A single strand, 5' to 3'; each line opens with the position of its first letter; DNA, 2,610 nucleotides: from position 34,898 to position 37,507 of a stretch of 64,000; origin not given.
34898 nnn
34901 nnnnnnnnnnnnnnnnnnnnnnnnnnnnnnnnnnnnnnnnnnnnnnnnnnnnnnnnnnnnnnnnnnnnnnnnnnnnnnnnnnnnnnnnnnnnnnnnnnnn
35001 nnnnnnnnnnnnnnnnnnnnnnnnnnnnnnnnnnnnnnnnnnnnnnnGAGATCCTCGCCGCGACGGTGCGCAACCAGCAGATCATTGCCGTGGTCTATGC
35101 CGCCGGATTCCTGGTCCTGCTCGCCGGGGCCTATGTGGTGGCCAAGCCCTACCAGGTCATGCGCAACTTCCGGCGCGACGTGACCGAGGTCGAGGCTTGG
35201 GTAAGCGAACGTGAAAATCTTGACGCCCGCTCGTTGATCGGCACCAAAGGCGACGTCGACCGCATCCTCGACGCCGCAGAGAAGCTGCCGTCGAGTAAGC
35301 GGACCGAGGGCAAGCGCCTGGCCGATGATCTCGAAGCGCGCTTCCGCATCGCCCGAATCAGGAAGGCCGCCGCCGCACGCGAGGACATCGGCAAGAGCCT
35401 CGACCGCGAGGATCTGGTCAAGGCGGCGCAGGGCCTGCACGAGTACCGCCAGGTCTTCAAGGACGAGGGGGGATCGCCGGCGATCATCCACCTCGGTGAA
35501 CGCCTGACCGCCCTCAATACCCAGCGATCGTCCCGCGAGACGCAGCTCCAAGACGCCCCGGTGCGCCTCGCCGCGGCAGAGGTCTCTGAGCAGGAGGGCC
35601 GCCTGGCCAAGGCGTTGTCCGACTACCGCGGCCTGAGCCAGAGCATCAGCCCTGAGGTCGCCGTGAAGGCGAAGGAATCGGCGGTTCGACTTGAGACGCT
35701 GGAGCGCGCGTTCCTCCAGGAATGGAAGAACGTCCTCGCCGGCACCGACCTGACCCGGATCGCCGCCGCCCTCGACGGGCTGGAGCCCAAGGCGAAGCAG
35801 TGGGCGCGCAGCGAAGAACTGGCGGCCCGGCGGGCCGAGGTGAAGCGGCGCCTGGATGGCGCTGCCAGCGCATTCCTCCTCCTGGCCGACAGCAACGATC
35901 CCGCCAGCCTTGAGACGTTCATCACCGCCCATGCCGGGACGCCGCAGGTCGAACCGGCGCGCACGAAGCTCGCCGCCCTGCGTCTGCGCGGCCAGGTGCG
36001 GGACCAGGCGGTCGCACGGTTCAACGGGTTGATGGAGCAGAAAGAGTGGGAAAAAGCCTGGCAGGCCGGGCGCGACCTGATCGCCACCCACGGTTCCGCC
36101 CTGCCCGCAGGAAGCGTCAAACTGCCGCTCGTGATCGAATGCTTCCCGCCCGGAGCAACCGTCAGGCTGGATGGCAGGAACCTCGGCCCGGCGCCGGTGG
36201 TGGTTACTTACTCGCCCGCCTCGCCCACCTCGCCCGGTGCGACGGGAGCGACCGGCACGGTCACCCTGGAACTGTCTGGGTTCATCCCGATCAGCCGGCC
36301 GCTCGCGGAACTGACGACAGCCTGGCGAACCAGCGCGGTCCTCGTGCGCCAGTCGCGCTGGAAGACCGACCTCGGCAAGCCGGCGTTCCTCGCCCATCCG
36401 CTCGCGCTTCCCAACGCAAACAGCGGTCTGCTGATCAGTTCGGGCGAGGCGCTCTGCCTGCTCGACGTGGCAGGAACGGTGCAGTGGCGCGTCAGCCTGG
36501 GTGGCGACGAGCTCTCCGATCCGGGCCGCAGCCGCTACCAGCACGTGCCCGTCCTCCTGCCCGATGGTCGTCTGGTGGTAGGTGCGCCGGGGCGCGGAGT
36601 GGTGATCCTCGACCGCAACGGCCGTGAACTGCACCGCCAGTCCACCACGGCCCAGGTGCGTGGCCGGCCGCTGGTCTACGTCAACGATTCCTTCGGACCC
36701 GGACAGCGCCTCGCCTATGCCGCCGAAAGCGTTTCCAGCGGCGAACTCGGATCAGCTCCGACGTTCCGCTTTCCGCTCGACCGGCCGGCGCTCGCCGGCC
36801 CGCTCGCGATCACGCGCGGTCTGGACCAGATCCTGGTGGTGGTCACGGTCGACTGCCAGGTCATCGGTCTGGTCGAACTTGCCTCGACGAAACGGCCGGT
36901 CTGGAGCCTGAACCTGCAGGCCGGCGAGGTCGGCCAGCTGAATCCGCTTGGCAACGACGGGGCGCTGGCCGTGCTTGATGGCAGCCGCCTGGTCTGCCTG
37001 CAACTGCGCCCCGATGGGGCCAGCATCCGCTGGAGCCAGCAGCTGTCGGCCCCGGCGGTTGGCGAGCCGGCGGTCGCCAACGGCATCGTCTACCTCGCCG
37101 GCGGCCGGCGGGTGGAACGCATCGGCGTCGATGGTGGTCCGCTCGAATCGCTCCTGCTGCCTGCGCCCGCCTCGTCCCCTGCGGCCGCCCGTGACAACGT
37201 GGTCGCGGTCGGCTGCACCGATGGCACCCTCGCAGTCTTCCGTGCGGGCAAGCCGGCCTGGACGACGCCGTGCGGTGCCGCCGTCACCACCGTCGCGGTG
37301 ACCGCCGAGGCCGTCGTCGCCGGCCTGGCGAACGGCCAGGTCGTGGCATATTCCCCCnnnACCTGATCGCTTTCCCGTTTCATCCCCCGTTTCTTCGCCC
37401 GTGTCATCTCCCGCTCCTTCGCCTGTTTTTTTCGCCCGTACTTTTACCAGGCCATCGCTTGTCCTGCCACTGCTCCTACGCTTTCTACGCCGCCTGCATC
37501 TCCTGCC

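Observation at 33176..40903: Tandem pair of giant paralogous-architecture membrane proteins (DUF4388-TM-coiled coil-PEGA-beta-propeller): a kinase-less transmembrane signalling or scaffold module?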

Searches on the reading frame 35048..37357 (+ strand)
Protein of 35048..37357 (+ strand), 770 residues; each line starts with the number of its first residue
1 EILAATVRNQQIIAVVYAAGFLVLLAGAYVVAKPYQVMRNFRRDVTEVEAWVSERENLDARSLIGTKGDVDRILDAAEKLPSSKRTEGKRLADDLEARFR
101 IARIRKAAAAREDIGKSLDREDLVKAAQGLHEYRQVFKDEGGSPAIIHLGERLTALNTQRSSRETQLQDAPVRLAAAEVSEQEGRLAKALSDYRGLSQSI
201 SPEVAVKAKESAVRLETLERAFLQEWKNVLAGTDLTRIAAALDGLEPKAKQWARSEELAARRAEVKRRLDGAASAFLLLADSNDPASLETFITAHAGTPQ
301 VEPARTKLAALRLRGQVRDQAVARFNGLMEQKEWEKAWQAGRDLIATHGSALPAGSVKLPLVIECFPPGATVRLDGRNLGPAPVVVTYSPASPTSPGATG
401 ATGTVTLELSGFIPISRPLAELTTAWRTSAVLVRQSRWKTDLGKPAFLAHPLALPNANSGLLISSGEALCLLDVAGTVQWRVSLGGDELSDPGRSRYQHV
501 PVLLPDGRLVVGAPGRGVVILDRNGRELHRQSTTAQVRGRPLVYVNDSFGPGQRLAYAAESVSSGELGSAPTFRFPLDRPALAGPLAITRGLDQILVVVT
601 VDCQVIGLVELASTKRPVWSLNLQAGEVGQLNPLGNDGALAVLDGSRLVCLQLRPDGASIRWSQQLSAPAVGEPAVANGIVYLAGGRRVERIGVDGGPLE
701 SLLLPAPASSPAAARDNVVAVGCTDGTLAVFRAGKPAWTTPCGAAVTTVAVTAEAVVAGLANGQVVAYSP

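Call 62: predict_structure(alignment_id=A4)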
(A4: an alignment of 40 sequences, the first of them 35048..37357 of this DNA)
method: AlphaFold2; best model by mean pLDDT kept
length: 770 residues; sequences in the alignment: 40
mean_pLDDT: 88.5   pTM: 0.61
mean pLDDT of the five models: 88.5, 87.4, 86.9, 86.8, 86.2
residues with pLDDT >= 90: 433; 70-90: 292; 50-70: 39; < 50: 6
segments of 3 or more residues with pLDDT < 50: 3-5
pLDDT, mean of each block of 10 residues (from residue 1): 47 72 76 82 86 75 78 86 85 87 84 84 81 78 76 76 71 85 88 85 83 90 88 86 88 88 90 89 89 91 91 92 96 97 92 90 95 97 95 72 94 96 94 96 95 76 93 95 71 67 92 91 94 90 94 94 95 92 93 94 95 86 96 94 97 97 97 95 98 97 98 97 98 95 97 96 96
secondary structure, 60 per line:
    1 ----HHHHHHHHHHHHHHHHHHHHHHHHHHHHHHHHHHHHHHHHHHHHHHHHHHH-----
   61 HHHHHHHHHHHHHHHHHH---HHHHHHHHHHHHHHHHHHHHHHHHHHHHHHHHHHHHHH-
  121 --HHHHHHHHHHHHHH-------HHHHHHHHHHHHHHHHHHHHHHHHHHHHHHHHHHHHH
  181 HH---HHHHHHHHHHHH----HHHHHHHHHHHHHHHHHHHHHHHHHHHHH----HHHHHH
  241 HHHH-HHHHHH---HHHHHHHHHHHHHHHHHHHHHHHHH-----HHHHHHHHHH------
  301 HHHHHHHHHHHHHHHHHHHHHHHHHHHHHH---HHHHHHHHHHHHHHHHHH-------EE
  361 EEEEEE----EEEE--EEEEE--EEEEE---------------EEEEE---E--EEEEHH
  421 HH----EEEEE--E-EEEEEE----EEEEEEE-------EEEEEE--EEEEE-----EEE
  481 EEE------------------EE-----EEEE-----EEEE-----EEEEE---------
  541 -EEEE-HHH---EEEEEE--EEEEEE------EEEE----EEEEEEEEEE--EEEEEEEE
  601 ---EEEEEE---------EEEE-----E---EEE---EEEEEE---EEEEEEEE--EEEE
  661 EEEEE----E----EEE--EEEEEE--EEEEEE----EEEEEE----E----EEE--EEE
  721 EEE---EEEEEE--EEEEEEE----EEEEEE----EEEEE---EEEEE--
elements in order (helices of 4 or more, strands of 3 or more residues): H5-55 H61-78 H82-119 H123-136 H144-182 H186-197 H202-230 H235-244 H246-251 H255-279 H285-294 H301-330 H334-351 E359-366 E371-374 E377-381 E384-388 E404-408 E415-418 H419-422 E427-431 E436-441 E446-452 E460-465 E468-472 E478-483 E509-512 E518-521 E527-531 E542-545 E553-558 E561-566 E573-576 E581-590 E593-600 E604-609 E619-622 E632-634 E638-643 E647-654 E657-665 E675-677 E680-685 E688-693 E698-703 E713-715 E718-723 E727-732 E735-741 E746-751 E756-760 E764-768

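Call 64: fold_search(model_id=the predicted structure, library=pdb)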
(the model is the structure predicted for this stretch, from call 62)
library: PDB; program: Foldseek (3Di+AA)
matches with E <= 10: 1374; with E <= 0.001: 969
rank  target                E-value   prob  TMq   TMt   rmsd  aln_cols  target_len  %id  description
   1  6tji_A                3.7e-16  1.00  0.33  0.65   4.9       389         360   15  Crystal structure of the computationally designed Cake10 protein (released 2020-05-06)
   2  6tjh_A                4.9e-16  1.00  0.34  0.69   5.2       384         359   15  Crystal structure of the computationally designed Cake9 protein (released 2020-05-06)
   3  6tjg                  1.8e-15  1.00  0.36  0.81   3.4       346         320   17  Crystal structure of the computationally designed Cake8 protein (released 2020-05-06)
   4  8orr                  3.9e-14  1.00  0.34  0.69   5.1       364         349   16  Outer membrane protein assembly factor BamB from Klebsiella pneumoniae (released 2024-04-24)
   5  7evf                  1.0e-13  1.00  0.34  0.66   4.8       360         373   15  Plant growth-promoting factor YxaL mutant from Bacillus velezensis - T175W/S213G/W215A (released 2022-01-12)
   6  7tt2_B                1.6e-13  1.00  0.33  0.67   4.8       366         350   17  BamABCDE bound to substrate EspP class 3 (released 2022-03-30)
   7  7dxn_B                2.0e-13  1.00  0.34  0.66   4.9       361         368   14  Plant growth-promoting factor YxaL from Bacillus velezensis (released 2022-01-19)
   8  4imm_A                2.0e-13  1.00  0.33  0.69   5.0       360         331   12  The crystal structure of BamB from Moraxella catarrhalis (released 2014-03-26)
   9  8pz2_B                2.1e-13  1.00  0.34  0.66   5.1       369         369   16  Wait Complex: Lateral open BAM bound Extended SurA (released 2024-09-25)
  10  6g6o_A                2.8e-13  1.00  0.35  0.77   4.0       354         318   13  Crystal structure of the computationally designed Ika8 protein: crystal packing No.1 in P63 (released 2018-11-28)
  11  3q7o                  2.9e-13  1.00  0.35  0.67   4.8       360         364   15  The crystal structure of BamB from the BAM complex in spacegroup P213 (released 2011-02-09)
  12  7eq5_B                3.0e-13  1.00  0.34  0.67   4.7       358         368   15  Plant growth-promoting factor YxaL mutant from Bacillus velezensis - T175W/W215G (released 2022-01-12)
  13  4wjs                  3.5e-13  1.00  0.36  0.55  15.6       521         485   14  Crystal structure of Rsa4 from Chaetomium thermophilum (released 2014-11-19)
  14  7eq5_A                3.9e-13  1.00  0.34  0.66   4.8       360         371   15  Plant growth-promoting factor YxaL mutant from Bacillus velezensis - T175W/W215G (released 2022-01-12)
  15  5naf_C                4.5e-13  1.00  0.35  0.73   4.7       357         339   14  Co-crystal structure of an MeCP2 peptide with TBLR1 WD40 domain (released 2017-03-29)
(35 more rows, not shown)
